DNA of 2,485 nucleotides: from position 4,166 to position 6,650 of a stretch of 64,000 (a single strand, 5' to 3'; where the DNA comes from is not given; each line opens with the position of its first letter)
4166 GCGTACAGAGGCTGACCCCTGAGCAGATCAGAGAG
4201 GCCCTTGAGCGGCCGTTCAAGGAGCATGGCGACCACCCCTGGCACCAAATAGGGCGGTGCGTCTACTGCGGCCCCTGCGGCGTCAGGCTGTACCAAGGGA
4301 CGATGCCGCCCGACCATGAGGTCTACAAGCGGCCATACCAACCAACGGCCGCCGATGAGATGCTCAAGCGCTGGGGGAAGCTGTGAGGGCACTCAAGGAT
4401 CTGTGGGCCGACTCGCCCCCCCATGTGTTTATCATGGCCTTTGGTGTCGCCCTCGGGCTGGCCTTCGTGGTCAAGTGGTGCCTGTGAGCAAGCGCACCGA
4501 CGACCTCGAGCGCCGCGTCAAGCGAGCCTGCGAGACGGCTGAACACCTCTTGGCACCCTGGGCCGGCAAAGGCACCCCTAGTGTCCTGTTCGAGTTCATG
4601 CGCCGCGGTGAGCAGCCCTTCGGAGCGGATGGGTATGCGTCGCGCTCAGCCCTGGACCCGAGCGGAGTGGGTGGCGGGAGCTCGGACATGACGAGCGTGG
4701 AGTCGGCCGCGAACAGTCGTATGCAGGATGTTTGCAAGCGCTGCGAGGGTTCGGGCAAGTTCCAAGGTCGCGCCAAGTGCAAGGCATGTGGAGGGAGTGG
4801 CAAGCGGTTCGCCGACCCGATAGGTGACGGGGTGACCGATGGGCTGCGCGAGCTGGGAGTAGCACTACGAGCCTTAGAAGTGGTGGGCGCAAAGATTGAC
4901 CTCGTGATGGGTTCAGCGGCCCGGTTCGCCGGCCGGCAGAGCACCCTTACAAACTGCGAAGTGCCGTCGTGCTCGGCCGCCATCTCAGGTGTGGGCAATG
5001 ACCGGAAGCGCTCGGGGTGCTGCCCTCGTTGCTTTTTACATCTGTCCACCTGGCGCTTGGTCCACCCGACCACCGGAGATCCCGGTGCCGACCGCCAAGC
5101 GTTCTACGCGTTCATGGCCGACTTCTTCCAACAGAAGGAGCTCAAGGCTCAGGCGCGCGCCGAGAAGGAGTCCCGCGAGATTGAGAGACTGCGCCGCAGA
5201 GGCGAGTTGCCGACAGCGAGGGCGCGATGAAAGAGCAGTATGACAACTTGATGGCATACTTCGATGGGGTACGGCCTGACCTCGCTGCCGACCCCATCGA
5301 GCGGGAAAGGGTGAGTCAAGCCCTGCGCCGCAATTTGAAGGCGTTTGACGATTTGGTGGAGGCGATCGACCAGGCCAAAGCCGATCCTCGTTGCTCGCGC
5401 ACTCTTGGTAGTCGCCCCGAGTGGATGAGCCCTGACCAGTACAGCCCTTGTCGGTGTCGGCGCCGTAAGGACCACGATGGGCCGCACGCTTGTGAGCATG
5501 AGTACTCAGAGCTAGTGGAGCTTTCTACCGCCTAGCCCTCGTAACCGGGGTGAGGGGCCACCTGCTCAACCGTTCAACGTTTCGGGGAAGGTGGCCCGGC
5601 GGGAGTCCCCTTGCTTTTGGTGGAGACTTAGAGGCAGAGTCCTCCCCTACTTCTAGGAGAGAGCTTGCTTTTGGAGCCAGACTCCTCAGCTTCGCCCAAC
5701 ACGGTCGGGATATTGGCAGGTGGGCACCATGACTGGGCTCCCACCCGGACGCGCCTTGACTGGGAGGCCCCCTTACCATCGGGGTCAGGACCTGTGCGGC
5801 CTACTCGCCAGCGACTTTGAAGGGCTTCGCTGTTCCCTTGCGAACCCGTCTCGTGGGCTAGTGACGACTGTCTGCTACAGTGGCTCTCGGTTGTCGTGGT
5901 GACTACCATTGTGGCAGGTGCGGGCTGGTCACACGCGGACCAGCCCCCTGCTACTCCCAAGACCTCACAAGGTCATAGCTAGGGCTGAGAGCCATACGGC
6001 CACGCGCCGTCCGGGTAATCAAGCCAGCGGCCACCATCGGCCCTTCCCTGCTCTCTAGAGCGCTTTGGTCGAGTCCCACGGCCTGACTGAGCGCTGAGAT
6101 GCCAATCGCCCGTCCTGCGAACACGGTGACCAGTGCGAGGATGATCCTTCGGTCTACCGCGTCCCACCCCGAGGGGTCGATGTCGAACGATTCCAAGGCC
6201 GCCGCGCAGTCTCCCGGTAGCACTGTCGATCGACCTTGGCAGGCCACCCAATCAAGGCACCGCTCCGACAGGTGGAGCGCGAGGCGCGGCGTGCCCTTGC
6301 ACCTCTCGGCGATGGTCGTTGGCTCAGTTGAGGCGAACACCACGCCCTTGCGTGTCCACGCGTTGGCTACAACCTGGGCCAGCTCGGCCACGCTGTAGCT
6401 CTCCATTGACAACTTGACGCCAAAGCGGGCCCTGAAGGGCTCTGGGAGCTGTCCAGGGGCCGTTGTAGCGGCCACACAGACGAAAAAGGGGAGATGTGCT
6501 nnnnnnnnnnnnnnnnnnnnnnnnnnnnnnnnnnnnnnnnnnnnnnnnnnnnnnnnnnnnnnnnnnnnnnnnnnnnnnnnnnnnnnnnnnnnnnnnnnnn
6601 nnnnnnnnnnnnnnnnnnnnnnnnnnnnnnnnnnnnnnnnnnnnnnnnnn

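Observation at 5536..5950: Twin ~400-nt ORF-free elements in inverted orientation whose differences preserve hairpins: an unclassified large structured RNA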

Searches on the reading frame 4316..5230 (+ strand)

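Call 12: search_protein_families(library=pfam, proteins=[window:4316-5230:+], max_evalue=0.01)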
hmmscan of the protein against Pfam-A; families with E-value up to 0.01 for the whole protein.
window:4316-5230:+ (304 aa): 1 family
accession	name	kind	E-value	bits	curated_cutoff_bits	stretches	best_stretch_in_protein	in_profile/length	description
PF00684.25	DnaJ_CXXCXGXG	-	0.0014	19.3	32.7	1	121-162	25-65/65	DnaJ central domain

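Call 78: search_protein_families(library=phrogs, proteins=[window:4316-5230:+], max_evalue=0.001)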
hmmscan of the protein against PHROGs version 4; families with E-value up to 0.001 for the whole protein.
window:4316-5230:+ (304 aa): 0 families

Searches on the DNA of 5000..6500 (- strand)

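Call 5: search_rna_families(source=window, start=5000, end=6500, threshold=evalue, max_evalue=10)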
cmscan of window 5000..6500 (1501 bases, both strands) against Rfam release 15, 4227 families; matches with E-value up to 10: 5.
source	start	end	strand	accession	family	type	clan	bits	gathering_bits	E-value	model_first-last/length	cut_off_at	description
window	6175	6200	+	RF02163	sR-tMet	Gene; snRNA; snoRNA; CD-box;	-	19.2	50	2.4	1-72/72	no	Small nucleolar RNA sR-tMet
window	5704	5743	+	RF02465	Ms_AS-5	Gene; sRNA;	-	16.3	46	6.2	1-45/45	no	Mycobacterium sRNA Ms_AS-5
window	5313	5349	+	RF01323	CRISPR-DR10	Gene; CRISPR;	-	15.9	39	3.2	1-37/37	no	CRISPR RNA direct repeat element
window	5657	5685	-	RF01792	eiav_FSE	Cis-reg; frameshift_element;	-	15.5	40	1.2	1-35/35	no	ribosomal frameshift site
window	6453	6497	+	RF00032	Histone3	Cis-reg;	-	13.3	34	6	1-46/46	no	Histone 3' UTR stem-loop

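Call 10: search_dna_similar(query=window:5536-5950:-, collection=phages, mode=distant, max_rows=40)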
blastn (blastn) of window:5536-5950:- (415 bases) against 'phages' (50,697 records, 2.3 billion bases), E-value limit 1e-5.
No match.

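Call 62: search_rna_families(sources=[L145, L146], threshold=evalue, max_evalue=1)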
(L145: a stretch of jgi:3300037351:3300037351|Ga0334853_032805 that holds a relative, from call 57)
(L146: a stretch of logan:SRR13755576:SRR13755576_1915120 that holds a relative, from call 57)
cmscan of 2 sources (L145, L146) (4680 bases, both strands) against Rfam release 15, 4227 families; matches with E-value up to 1: 5.
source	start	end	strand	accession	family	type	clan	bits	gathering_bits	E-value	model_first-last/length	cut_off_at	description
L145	1684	1796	+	RF02553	YrlA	Gene; sRNA;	-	44.7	69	8e-08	1-114/114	no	Y RNA-like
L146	732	844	+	RF02553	YrlA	Gene; sRNA;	-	44.7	69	8e-08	1-114/114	no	Y RNA-like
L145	1676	1728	+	RF00005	tRNA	Gene; tRNA;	CL00001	21.8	29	0.43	8-63/71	no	tRNA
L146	724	776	+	RF00005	tRNA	Gene; tRNA;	CL00001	21.8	29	0.43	8-63/71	no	tRNA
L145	689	818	+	RF01946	KCNQ1OT1_1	Gene; lncRNA;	-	13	70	0.21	1-464/464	no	KCNQ1 overlapping transcript 1 conserved region 1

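Call 67: search_rna_families(source=L145, start=1480, end=1850, threshold=evalue, max_evalue=1, show_alignments=2)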
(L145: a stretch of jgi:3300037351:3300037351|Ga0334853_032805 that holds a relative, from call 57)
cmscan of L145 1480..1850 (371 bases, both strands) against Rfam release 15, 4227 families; matches with E-value up to 1: 2.
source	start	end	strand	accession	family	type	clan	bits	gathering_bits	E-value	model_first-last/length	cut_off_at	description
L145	1684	1796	+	RF02553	YrlA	Gene; sRNA;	-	44.7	69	6.4e-09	1-114/114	no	Y RNA-like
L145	1676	1728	+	RF00005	tRNA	Gene; tRNA;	CL00001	21.8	29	0.034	8-63/71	no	tRNA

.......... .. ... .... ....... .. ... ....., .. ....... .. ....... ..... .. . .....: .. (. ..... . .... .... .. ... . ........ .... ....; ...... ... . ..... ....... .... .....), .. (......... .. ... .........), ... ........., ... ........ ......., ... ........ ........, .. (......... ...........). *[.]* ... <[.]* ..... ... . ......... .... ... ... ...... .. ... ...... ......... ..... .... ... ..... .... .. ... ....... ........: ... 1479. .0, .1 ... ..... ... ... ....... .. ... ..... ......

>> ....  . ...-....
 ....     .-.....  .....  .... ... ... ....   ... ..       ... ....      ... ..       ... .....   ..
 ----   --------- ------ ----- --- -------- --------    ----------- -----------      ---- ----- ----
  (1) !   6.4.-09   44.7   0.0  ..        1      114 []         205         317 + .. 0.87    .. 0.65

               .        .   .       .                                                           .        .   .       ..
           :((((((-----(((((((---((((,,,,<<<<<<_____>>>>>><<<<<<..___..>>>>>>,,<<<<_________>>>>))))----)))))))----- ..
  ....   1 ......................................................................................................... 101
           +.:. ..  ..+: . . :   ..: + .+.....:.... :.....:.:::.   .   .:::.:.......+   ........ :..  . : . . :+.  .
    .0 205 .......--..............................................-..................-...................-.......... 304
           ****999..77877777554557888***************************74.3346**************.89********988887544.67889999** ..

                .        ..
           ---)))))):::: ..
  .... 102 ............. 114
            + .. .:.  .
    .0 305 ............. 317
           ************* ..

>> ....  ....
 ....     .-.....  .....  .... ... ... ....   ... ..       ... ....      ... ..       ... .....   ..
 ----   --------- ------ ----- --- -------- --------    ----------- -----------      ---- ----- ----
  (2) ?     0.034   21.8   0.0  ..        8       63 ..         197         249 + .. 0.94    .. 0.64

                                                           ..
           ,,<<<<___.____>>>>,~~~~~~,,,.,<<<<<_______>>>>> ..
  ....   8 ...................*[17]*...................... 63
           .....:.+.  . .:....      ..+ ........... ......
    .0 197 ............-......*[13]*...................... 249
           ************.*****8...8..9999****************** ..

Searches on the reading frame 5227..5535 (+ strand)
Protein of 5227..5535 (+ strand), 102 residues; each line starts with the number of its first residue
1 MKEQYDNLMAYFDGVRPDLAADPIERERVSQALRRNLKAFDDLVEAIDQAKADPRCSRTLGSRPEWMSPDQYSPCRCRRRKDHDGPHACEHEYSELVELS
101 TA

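Call 12: search_protein_families(library=pfam, proteins=[window:5227-5535:+], max_evalue=0.01)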
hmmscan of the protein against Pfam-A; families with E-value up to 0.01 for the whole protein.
window:5227-5535:+ (102 aa): 0 families

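Call 55: find_homologous_proteins(query=window:5227-5535:+, max_evalue=0.001)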
Query window:5227-5535:+ (102 aa): 2 proteins with E <= 0.001 among 3 candidates.
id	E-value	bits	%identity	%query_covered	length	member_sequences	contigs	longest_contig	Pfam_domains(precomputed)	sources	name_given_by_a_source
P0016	1.2e-63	230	100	100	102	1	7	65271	-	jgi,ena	-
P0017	3.9e-16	77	98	40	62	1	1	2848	-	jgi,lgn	jgi:hypothetical protein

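Call 56: find_encoding_contigs(protein=P0016, flank=10000, max_places=10)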
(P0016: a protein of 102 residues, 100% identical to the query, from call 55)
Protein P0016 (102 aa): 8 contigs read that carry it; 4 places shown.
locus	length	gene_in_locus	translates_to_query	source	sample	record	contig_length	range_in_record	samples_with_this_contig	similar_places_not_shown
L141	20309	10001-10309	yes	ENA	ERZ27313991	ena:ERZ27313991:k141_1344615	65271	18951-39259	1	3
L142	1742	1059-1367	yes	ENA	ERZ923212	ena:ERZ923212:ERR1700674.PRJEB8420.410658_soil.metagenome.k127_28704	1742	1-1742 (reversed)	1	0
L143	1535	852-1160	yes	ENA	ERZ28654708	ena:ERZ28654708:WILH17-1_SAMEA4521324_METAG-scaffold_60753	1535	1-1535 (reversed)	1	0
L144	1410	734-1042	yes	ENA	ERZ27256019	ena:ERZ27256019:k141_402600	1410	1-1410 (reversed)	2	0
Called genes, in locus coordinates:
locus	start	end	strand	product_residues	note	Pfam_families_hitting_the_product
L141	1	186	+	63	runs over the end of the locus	-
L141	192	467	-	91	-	-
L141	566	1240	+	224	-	PF00805:Pentapeptide, PF13576:Pentapeptide_3 (faint), PF13599:Pentapeptide_4 (weak), PF00805:Pentapeptide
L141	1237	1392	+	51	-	-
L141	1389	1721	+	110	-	-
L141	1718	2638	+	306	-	-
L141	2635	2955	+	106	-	-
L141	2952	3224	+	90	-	-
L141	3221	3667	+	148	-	-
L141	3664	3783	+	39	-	-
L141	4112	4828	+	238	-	PF00929:RNase_T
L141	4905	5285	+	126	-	-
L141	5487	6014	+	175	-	PF05866:RusA (weak)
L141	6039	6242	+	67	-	-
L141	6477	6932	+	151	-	-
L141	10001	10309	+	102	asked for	-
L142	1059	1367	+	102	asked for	-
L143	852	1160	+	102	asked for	-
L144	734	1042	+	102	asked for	-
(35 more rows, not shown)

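Call 57: find_encoding_contigs(protein=P0017, flank=10000, max_places=10)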
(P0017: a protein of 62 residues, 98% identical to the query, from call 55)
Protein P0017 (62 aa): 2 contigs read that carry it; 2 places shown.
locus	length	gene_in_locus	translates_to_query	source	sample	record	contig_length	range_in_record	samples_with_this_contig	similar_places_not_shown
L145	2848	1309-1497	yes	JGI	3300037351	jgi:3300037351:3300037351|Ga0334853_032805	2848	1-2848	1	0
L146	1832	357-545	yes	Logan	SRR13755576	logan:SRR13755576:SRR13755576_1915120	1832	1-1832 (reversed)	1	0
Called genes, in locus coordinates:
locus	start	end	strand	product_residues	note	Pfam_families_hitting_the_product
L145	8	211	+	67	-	-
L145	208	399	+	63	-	-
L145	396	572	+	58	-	-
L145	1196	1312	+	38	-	-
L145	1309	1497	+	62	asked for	-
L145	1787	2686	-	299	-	PF05496:RuvB_N, PF13191:AAA_16 (faint), PF00004:AAA, PF07728:AAA_5, PF17864:AAA_lid_4, PF05491:WHD_RuvB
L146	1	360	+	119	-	?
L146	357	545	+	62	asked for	-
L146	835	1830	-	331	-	?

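Call 88: search_protein_families(library=phrogs, proteins=[window:5227-5535:+], max_evalue=1)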
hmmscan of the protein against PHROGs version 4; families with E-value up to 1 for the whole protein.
window:5227-5535:+ (102 aa): 0 families

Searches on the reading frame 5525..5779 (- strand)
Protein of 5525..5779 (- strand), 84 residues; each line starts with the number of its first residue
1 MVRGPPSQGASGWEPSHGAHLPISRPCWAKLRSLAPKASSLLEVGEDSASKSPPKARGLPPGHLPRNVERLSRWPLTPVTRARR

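Call 88: search_protein_families(library=phrogs, proteins=[window:5525-5779:-], max_evalue=1)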
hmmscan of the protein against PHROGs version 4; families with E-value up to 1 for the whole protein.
window:5525-5779:- (84 aa): 0 families
